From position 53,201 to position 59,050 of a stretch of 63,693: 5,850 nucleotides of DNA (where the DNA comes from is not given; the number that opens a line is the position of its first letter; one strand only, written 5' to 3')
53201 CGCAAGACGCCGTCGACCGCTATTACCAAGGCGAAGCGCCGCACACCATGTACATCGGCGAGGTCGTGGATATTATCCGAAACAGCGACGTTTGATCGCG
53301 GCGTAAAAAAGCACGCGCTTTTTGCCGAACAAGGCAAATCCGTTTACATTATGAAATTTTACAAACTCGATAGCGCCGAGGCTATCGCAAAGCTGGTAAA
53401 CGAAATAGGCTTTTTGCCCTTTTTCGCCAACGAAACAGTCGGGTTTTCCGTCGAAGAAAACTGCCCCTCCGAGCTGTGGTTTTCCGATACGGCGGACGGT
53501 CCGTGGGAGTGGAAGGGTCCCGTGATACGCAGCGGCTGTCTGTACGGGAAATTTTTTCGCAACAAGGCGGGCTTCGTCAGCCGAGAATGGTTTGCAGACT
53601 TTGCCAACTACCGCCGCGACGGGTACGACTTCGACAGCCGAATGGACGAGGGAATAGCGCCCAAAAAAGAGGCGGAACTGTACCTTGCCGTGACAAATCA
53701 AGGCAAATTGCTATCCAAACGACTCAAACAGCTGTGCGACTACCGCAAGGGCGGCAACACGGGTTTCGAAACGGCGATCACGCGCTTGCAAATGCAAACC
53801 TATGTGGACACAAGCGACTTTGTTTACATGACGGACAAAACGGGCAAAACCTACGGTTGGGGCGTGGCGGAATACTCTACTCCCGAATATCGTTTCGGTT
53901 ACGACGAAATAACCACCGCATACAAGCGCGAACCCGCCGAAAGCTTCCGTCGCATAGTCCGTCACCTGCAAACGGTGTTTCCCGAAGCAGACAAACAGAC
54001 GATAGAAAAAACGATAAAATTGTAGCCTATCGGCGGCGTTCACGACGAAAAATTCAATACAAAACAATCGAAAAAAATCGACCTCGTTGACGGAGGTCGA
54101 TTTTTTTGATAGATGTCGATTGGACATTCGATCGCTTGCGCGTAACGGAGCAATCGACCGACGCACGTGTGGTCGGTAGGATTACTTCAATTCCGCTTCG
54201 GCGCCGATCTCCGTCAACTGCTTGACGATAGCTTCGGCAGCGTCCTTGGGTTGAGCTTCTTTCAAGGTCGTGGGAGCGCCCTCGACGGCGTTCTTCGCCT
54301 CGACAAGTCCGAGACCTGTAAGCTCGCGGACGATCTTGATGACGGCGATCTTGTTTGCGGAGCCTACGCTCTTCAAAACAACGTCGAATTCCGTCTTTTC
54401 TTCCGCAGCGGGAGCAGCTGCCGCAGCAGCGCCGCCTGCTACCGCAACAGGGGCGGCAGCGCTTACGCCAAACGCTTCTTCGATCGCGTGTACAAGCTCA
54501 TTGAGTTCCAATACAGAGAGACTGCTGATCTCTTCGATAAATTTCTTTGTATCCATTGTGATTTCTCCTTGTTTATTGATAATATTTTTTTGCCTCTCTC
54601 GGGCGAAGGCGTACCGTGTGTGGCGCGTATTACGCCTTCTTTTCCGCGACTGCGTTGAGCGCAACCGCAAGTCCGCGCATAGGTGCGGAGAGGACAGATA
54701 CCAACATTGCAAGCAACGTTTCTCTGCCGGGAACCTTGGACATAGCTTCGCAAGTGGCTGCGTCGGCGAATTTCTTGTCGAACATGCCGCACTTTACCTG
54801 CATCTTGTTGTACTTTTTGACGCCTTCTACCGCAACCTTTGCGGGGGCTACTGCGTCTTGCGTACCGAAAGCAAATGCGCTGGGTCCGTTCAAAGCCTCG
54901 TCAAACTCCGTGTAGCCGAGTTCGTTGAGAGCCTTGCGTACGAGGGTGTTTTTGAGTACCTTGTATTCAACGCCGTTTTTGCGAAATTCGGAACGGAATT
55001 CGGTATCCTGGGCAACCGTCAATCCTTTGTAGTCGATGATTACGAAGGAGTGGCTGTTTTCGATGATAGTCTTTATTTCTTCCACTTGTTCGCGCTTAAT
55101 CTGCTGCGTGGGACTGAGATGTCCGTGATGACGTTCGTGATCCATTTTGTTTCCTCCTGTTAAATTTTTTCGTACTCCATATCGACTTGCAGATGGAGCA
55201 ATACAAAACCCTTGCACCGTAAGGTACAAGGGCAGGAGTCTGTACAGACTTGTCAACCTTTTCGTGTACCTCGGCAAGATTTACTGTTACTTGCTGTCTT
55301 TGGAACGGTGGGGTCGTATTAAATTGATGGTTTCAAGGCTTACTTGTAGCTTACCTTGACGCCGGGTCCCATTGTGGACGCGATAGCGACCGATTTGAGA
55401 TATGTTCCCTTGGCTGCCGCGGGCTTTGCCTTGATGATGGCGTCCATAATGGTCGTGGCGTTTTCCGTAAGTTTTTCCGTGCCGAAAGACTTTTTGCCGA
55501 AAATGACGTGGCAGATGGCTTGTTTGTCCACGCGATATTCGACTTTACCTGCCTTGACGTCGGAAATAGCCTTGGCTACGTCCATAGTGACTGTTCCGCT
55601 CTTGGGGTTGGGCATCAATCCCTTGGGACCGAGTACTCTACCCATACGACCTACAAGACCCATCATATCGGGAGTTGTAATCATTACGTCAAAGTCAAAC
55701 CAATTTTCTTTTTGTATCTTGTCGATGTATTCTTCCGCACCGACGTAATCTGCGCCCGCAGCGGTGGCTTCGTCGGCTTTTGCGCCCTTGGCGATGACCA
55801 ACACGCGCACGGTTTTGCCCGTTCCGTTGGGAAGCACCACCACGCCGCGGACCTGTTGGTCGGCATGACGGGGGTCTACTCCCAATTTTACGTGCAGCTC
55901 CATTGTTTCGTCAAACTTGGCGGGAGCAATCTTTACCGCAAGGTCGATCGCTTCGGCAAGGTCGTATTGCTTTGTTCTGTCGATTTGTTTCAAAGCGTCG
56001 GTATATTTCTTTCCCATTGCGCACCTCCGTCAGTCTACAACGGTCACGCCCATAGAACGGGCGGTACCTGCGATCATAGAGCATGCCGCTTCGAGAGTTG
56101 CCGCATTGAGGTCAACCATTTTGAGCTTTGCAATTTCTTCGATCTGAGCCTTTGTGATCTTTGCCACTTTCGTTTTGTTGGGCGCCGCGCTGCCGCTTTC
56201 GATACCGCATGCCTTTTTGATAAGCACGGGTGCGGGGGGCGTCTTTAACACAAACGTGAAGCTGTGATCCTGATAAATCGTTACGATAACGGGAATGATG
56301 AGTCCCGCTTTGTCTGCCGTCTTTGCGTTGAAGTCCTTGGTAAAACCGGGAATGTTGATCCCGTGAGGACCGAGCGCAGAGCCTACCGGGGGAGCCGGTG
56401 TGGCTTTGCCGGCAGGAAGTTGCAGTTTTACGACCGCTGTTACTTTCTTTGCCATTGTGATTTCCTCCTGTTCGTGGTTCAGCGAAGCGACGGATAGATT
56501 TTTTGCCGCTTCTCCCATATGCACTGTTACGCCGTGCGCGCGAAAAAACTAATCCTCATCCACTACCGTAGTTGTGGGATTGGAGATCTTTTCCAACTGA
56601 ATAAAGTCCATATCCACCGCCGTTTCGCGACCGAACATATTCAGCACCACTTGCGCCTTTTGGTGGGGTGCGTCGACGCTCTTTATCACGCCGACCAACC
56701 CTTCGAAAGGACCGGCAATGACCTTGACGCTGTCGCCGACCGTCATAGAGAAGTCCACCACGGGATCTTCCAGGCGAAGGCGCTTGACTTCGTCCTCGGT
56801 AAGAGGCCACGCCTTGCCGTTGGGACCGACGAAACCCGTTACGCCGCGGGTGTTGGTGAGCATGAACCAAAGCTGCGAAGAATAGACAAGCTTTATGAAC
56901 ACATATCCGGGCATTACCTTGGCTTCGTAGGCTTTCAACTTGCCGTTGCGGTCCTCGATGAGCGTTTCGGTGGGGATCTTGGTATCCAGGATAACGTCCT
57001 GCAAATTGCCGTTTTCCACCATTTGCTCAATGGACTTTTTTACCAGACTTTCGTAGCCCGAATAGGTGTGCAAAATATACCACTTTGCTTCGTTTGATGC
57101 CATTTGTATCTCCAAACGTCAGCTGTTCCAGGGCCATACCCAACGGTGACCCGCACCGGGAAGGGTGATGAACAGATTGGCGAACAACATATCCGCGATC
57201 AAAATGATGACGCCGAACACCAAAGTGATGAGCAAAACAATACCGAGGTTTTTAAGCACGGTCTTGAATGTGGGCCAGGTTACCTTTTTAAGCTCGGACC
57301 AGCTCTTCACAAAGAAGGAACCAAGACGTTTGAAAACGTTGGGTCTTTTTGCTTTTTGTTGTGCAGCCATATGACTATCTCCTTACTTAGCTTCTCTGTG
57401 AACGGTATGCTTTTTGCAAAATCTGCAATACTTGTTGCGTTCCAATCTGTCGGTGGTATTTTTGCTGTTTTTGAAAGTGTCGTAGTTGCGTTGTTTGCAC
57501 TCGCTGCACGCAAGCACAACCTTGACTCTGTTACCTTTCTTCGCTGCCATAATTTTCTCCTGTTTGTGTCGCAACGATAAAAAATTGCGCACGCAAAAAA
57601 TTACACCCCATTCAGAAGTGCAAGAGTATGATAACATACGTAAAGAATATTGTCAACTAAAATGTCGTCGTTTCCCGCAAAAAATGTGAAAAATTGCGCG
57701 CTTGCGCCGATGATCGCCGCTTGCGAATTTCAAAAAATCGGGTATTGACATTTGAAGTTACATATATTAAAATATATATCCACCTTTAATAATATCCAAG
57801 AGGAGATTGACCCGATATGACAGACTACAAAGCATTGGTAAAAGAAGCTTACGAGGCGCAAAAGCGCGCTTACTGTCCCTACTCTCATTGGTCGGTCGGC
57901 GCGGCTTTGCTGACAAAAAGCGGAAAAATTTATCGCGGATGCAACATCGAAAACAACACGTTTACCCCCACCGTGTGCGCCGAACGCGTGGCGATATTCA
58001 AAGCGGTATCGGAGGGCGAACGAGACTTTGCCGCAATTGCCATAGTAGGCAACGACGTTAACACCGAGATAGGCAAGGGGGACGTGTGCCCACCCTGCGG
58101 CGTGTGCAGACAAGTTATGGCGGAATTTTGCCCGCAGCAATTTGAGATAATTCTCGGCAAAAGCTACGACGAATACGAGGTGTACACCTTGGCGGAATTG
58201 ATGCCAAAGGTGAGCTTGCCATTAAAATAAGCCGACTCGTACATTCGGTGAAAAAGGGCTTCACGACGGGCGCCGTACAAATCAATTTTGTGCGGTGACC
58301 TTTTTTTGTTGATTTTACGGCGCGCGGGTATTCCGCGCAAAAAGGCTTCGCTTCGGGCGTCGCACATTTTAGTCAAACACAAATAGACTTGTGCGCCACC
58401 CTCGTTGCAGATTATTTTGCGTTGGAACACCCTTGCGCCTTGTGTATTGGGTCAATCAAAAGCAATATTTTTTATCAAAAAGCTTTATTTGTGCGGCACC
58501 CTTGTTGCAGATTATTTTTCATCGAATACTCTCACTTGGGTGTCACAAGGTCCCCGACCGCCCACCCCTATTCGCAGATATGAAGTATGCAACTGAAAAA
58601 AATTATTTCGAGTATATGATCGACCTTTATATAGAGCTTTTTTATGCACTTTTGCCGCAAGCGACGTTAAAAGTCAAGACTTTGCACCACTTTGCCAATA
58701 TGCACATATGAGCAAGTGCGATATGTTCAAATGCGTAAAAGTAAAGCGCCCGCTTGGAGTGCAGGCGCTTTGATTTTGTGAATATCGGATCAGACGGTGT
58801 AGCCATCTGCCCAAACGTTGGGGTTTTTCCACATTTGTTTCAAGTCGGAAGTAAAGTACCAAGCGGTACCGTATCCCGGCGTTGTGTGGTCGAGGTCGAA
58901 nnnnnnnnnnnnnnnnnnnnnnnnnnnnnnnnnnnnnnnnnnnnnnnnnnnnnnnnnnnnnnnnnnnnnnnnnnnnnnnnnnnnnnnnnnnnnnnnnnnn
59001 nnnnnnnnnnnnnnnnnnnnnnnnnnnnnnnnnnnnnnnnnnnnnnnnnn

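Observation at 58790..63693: Giant (over 1,630 aa, 5'-truncated by the window) beta-rich protein with no recognisable catalytic motif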

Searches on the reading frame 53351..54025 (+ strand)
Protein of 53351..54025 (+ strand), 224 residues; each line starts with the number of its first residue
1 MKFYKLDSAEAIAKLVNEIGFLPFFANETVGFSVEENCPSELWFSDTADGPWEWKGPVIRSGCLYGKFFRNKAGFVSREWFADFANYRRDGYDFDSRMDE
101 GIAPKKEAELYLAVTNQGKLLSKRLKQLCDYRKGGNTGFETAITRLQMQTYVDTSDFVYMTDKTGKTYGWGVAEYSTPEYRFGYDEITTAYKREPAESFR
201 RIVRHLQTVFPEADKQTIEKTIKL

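Call 13: search_protein_families(library=pfam, proteins=[window:53351-54025:+], max_evalue=0.01)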
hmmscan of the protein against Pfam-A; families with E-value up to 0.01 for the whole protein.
window:53351-54025:+ (224 aa): 1 family
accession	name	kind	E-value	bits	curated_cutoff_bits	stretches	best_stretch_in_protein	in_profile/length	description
PF24741.1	AlkZ-rel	-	9e-76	254.6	26.5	1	8-223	3-221/221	AlkZ related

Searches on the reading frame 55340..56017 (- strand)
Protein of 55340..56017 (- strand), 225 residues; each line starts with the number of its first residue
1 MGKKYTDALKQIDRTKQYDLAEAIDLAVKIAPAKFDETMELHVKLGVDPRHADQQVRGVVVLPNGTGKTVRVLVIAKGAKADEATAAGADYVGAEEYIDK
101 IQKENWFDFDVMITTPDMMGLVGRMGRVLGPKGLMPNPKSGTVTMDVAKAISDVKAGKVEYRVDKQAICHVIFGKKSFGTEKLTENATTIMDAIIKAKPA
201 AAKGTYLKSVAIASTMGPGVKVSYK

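Call 13: search_protein_families(library=pfam, proteins=[window:55340-56017:-], max_evalue=0.01)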
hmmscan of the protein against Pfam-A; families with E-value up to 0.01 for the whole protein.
window:55340-56017:- (225 aa): 1 family
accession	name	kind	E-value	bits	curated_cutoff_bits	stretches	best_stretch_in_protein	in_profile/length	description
PF00687.26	Ribosomal_L1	-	1.1e-69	234.4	32.2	1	29-218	3-198/198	Ribosomal protein L1p/L10e family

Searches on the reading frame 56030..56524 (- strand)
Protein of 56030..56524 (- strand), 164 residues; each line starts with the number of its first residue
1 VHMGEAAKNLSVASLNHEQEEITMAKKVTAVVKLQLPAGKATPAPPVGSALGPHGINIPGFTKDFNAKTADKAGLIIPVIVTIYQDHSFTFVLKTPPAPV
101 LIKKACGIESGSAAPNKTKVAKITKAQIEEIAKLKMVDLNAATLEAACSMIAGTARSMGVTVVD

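Call 13: search_protein_families(library=pfam, proteins=[window:56030-56524:-], max_evalue=0.01)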
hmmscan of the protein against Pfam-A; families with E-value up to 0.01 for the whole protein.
window:56030-56524:- (164 aa): 2 families
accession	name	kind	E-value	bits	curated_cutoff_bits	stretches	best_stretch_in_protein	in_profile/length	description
PF00298.24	Ribosomal_L11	-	1.5e-29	102.7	21.4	1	94-162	1-69/69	Ribosomal protein L11, RNA binding domain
PF03946.19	Ribosomal_L11_N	-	3.6e-27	94.3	32.9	1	32-89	1-58/58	Ribosomal protein L11, N-terminal domain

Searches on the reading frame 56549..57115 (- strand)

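Call 13: search_protein_families(library=pfam, proteins=[window:56549-57115:-], max_evalue=0.01)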
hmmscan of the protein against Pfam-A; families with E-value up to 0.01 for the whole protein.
window:56549-57115:- (188 aa): 4 families
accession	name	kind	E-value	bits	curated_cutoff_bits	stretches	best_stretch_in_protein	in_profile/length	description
PF02357.24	NusG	-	8e-24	84.4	22.2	1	11-114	2-93/93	Transcription termination factor nusG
PF00467.35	KOW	-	3.1e-07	30.4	22.3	1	126-148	1-23/32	KOW motif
PF23290.1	KOW5_SPT5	-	0.00042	20.2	27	1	126-150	2-26/46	Transcription elongation factor SPT5, fifth KOW domain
PF23291.1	KOW4_SPT5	-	0.0027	18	27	1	124-146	9-31/55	Transcription elongation factor SPT5, fourth KOW domain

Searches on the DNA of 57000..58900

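Call 102: search_rna_families(source=window, start=57000, end=58900, threshold=evalue, max_evalue=0.01)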
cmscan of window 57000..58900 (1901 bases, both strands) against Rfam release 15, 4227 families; matches with E-value up to 0.01: 0.
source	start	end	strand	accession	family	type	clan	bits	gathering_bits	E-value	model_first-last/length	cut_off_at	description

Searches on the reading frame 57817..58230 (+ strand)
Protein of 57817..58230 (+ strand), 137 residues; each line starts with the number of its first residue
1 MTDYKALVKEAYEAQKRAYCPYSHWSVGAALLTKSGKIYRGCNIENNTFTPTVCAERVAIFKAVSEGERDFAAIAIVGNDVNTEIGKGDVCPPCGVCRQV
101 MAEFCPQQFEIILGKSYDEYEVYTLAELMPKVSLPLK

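Call 13: search_protein_families(library=pfam, proteins=[window:57817-58230:+], max_evalue=0.01)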
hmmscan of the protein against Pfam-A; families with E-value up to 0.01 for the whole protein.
window:57817-58230:+ (137 aa): 2 families
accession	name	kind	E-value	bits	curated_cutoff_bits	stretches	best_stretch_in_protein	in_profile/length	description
PF00383.29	dCMP_cyt_deam_1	-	2e-19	69.8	25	1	2-108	2-97/102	Cytidine and deoxycytidylate deaminase zinc-binding region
PF08211.18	dCMP_cyt_deam_2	-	4.5e-12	46.8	25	1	5-74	42-110/130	Cytidine and deoxycytidylate deaminase zinc-binding region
